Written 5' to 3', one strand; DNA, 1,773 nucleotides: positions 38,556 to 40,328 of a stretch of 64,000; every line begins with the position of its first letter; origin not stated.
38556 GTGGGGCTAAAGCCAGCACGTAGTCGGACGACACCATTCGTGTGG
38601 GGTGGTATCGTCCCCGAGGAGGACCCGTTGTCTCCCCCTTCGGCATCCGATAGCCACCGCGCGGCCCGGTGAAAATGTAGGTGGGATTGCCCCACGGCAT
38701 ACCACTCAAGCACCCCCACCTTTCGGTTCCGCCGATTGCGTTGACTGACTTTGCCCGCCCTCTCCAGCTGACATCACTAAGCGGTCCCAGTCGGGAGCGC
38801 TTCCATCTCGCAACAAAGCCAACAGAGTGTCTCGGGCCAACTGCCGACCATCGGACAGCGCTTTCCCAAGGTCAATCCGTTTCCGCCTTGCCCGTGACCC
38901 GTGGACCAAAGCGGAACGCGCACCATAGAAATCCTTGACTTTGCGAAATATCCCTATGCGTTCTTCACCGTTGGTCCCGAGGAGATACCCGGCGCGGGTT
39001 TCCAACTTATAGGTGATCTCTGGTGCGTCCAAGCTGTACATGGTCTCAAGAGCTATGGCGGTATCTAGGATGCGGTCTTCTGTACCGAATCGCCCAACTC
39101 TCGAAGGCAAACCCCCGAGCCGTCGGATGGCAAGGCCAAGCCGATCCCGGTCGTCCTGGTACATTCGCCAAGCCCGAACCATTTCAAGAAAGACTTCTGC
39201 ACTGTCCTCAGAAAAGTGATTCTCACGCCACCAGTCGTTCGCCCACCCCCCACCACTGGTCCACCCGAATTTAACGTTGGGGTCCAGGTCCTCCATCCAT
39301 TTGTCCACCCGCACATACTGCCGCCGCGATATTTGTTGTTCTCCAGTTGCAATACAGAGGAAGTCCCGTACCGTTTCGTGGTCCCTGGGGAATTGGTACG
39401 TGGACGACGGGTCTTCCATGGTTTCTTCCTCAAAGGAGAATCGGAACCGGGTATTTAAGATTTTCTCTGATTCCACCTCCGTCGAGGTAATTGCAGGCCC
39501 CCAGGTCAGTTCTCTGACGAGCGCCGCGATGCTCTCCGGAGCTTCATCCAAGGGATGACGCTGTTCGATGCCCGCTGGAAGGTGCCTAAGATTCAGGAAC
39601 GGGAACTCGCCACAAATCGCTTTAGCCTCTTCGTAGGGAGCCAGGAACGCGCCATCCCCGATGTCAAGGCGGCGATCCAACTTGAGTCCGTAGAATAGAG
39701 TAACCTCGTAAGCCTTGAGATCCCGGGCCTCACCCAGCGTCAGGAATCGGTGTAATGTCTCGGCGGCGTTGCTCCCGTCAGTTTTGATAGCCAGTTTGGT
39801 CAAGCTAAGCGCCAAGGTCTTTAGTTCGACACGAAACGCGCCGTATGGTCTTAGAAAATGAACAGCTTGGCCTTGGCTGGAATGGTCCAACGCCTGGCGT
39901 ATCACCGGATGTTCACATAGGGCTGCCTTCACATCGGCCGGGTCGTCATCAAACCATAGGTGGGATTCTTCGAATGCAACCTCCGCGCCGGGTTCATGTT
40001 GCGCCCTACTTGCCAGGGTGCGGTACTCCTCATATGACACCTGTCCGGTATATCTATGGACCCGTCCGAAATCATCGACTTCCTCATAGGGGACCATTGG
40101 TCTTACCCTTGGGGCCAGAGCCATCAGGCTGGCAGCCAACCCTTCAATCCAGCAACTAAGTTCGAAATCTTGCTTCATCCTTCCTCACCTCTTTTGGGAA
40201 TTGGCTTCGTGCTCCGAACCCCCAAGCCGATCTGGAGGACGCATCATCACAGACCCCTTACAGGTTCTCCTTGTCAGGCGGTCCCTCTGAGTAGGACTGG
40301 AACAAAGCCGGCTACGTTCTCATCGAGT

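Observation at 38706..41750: Two adjacent uncharacterised proteins carrying three HEPN-type Rx4H motifs: candidate novel RNase-based defence or abortive-infection module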

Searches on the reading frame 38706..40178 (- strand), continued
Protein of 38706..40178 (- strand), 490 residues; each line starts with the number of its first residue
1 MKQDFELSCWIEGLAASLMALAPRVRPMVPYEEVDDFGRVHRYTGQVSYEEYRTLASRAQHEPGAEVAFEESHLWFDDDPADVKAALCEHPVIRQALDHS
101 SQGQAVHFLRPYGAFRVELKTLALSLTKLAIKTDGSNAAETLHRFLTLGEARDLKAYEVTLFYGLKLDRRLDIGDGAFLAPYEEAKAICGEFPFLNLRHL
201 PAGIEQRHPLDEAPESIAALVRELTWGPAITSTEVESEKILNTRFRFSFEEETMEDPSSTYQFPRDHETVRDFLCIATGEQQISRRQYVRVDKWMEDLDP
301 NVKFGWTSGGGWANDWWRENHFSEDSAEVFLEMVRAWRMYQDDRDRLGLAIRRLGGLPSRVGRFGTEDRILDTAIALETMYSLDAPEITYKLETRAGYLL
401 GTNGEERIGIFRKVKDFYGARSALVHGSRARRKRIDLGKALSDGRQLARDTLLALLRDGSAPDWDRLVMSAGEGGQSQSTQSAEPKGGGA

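Call 71: get_annotated_region(hit=H1, flank=3000)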
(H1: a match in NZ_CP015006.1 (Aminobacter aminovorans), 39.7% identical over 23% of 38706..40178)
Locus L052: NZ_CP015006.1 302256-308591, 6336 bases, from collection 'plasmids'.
description: Aminobacter aminovorans strain KCTC 2477 plasmid pAA01, complete sequence
organism: Aminobacter aminovorans (NCBI taxid 83263)
taxonomy: Bacteria; Pseudomonadota; Alphaproteobacteria; Hyphomicrobiales; Phyllobacteriaceae; Aminobacter; Aminobacter aminovorans
host: -; source: cell culture,soil; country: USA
typing (MOB-suite, as given by PLSDB): non-mobilizable
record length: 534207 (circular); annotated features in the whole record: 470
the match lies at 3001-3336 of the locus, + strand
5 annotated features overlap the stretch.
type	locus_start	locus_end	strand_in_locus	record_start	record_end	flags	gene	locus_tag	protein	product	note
CDS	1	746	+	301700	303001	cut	-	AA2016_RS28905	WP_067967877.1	DUF4147 domain-containing protein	-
CDS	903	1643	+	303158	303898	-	-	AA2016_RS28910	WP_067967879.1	XRE family transcriptional regulator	-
CDS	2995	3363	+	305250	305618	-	-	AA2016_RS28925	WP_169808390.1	HEPN domain-containing protein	-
CDS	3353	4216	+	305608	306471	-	-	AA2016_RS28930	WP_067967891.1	rhamnan synthesis F family protein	-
CDS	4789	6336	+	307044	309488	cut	-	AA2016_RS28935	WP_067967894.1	glycosyltransferase family A protein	-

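Call 72: get_annotated_region(hit=H2, flank=2500)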
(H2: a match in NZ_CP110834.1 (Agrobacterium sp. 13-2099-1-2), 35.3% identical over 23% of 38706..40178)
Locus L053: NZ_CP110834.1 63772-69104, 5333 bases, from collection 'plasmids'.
description: Agrobacterium sp. 13-2099-1-2 plasmid pAt13-2099-1-2b, complete sequence
organism: Agrobacterium sp. 13-2099-1-2 (NCBI taxid 1841651)
taxonomy: Bacteria; Pseudomonadota; Alphaproteobacteria; Hyphomicrobiales; Rhizobiaceae; Agrobacterium; Agrobacterium sp. 13-2099-1-2
host: -; source: quaking aspen; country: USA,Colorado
typing (MOB-suite, as given by PLSDB): non-mobilizable
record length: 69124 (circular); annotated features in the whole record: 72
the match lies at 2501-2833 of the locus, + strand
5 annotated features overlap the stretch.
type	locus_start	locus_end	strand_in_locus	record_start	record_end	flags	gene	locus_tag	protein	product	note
CDS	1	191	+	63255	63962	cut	-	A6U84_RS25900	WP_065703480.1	lysozyme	-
CDS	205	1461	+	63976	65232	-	-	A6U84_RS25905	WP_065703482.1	hypothetical protein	-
CDS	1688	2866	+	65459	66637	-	-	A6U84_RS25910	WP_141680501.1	HEPN domain-containing protein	-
CDS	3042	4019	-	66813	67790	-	-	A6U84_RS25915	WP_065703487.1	hypothetical protein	-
CDS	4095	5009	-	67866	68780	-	-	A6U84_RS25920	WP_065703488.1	hypothetical protein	-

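Call 73: get_annotated_region(hit=H4, flank=3000)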
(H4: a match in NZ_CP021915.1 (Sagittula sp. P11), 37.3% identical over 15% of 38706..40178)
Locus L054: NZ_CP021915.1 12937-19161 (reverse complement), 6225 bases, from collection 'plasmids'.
description: Sagittula sp. P11 plasmid unnamed2, complete sequence
organism: Sagittula sp. P11 (NCBI taxid 2009329)
taxonomy: Bacteria; Pseudomonadota; Alphaproteobacteria; Rhodobacterales; Roseobacteraceae; Sagittula; Sagittula sp. P11
host: -; source: cell culture,sulfidic waters (60 m) from the Peruvian upwelling region; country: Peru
typing (MOB-suite, as given by PLSDB): conjugative; replicon rep_cluster_558; relaxase MOBP; mating-pair formation MPF_T
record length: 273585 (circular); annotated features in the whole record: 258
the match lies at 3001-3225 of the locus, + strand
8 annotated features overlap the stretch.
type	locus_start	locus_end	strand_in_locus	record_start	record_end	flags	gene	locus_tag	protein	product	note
CDS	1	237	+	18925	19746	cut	-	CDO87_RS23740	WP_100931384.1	IS3 family transposase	-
CDS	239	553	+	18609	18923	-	-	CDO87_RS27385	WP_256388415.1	NUDIX domain-containing protein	-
CDS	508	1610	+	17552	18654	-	-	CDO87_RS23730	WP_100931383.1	IS3 family transposase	-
CDS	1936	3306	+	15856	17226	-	-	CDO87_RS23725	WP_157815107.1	HEPN domain-containing protein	-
CDS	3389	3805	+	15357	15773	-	-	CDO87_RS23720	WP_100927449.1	transposase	GO:0006313 - DNA transposition [Evidence IEA]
CDS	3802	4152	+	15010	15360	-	tnpB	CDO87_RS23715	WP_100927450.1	IS66 family insertion sequence element accessory protein TnpB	-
CDS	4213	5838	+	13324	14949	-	-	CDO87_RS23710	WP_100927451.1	IS66 family transposase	-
CDS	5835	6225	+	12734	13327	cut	-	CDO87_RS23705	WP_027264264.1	plasmid pRiA4b ORF-3 family protein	-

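Call 74: search_protein_families(library=pfam, proteins=[L052:2995-3363:+, L053:1688-2866:+, L054:1936-3306:+], max_evalue=1)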
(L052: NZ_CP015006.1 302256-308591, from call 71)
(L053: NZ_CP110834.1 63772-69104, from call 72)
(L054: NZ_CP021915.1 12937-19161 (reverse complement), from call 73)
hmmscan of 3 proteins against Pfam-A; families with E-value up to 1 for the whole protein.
L052:2995-3363:+ (122 aa): 0 families

L053:1688-2866:+ (392 aa): 0 families

L054:1936-3306:+ (456 aa): 0 families

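Call 76: search_protein_families(library=ncbifam, proteins=[L052:2995-3363:+, L053:1688-2866:+, L054:1936-3306:+], max_evalue=1)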
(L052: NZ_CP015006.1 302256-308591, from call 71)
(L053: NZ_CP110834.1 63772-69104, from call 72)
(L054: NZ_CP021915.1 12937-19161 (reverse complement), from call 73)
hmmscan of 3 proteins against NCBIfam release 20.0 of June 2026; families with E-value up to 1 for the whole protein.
L052:2995-3363:+ (122 aa): 0 families

L053:1688-2866:+ (392 aa): 0 families

L054:1936-3306:+ (456 aa): 1 family
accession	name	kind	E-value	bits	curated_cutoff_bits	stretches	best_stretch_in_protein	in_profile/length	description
NF005997.1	PRK08124.1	equivalog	0.077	11.9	340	1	310-369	47-104/259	flagellar motor stator protein MotA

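Call 81: search_dna_similar(query=window:38706-40178:-, collection=phages, mode=protein, max_evalue=0.01, max_rows=10)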
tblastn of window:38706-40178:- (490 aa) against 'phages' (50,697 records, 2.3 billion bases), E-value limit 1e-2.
No match.

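Call 112: find_encoding_contigs(protein=P0050, flank=8000, max_places=2)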
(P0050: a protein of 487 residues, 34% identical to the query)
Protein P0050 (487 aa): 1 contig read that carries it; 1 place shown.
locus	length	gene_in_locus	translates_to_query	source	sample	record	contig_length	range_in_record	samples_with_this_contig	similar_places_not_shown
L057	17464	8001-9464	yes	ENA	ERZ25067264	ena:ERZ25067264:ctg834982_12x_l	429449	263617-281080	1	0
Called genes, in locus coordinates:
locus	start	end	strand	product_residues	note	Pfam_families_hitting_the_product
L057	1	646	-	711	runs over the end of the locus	-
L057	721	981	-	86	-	-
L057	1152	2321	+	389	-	PF00108:Thiolase_N, PF02803:Thiolase_C, PF22691:Thiolase_C_1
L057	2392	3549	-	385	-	PF12697:Abhydrolase_6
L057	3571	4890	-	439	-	PF01436:NHL (faint), PF08450:SGL (faint), PF17170:DUF5128 (faint)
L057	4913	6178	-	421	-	PF12697:Abhydrolase_6 (weak)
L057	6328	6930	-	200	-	PF00300:His_Phos_1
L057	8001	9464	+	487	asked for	-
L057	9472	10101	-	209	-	-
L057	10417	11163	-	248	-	PF12686:DUF3800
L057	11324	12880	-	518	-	-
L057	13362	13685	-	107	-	-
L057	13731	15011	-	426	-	PF12686:DUF3800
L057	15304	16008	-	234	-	-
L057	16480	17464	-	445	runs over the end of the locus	PF01548:DEDD_Tnp_IS110, PF02371:Transposase_20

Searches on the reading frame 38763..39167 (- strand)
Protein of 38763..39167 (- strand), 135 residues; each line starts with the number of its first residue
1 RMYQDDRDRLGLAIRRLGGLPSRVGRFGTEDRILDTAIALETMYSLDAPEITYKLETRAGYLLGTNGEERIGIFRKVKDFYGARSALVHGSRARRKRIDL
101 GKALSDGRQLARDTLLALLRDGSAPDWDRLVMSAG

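Call 97: find_homologous_proteins(query=A6, max_evalue=0.001)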
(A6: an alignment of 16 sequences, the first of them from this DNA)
Query A6 (16 sequences) (135 aa, profile of the alignment): 47 proteins with E <= 0.001 among 8000 candidates.
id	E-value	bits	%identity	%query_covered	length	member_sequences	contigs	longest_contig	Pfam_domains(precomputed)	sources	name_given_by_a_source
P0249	5.3e-48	180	45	92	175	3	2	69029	-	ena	-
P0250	5.9e-47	177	90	100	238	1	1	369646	-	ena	-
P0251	1.2e-45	172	67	100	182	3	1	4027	-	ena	-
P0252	1.6e-45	172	47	89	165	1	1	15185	-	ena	-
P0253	7.0e-45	170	78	99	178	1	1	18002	-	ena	-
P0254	1.1e-43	166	72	100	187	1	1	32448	-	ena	-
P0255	4.1e-42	161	66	98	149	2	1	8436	-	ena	-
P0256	8.9e-41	157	72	99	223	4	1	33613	-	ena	-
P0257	1.3e-40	156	76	91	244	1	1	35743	-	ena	-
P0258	2.3e-39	152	50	96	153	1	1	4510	-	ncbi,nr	ncbi:MAG: HEPN domain-containing protein, partial [Gemmatimonadota bacterium]|nr:HEPN domain-contain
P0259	1.5e-35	140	68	99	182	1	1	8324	-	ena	-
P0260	2.7e-33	132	48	94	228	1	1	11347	-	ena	-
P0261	1.1e-30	124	87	69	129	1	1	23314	-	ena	-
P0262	1.8e-27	114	39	81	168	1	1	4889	-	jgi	jgi:hypothetical protein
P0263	2.0e-27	113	39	76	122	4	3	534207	-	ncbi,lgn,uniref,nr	ncbi:HEPN domain-containing protein [Aminobacter aminovorans]|uniref:Apea-like HEPN domain-containin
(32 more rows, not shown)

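Call 99: search_solved_structures(query=A6, max_evalue=10, show_alignments=3)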
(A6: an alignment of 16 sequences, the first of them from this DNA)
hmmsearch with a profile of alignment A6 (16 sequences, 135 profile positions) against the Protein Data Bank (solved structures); distinct sequences matched with E-value up to 10: 2.
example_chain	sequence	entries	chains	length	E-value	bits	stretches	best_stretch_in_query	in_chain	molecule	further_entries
7rtw_A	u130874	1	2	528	1.1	12.2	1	14-59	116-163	Protein tweety homolog 3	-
6xj1_A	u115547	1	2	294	1.6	11.8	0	45-87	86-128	Cell division control protein 15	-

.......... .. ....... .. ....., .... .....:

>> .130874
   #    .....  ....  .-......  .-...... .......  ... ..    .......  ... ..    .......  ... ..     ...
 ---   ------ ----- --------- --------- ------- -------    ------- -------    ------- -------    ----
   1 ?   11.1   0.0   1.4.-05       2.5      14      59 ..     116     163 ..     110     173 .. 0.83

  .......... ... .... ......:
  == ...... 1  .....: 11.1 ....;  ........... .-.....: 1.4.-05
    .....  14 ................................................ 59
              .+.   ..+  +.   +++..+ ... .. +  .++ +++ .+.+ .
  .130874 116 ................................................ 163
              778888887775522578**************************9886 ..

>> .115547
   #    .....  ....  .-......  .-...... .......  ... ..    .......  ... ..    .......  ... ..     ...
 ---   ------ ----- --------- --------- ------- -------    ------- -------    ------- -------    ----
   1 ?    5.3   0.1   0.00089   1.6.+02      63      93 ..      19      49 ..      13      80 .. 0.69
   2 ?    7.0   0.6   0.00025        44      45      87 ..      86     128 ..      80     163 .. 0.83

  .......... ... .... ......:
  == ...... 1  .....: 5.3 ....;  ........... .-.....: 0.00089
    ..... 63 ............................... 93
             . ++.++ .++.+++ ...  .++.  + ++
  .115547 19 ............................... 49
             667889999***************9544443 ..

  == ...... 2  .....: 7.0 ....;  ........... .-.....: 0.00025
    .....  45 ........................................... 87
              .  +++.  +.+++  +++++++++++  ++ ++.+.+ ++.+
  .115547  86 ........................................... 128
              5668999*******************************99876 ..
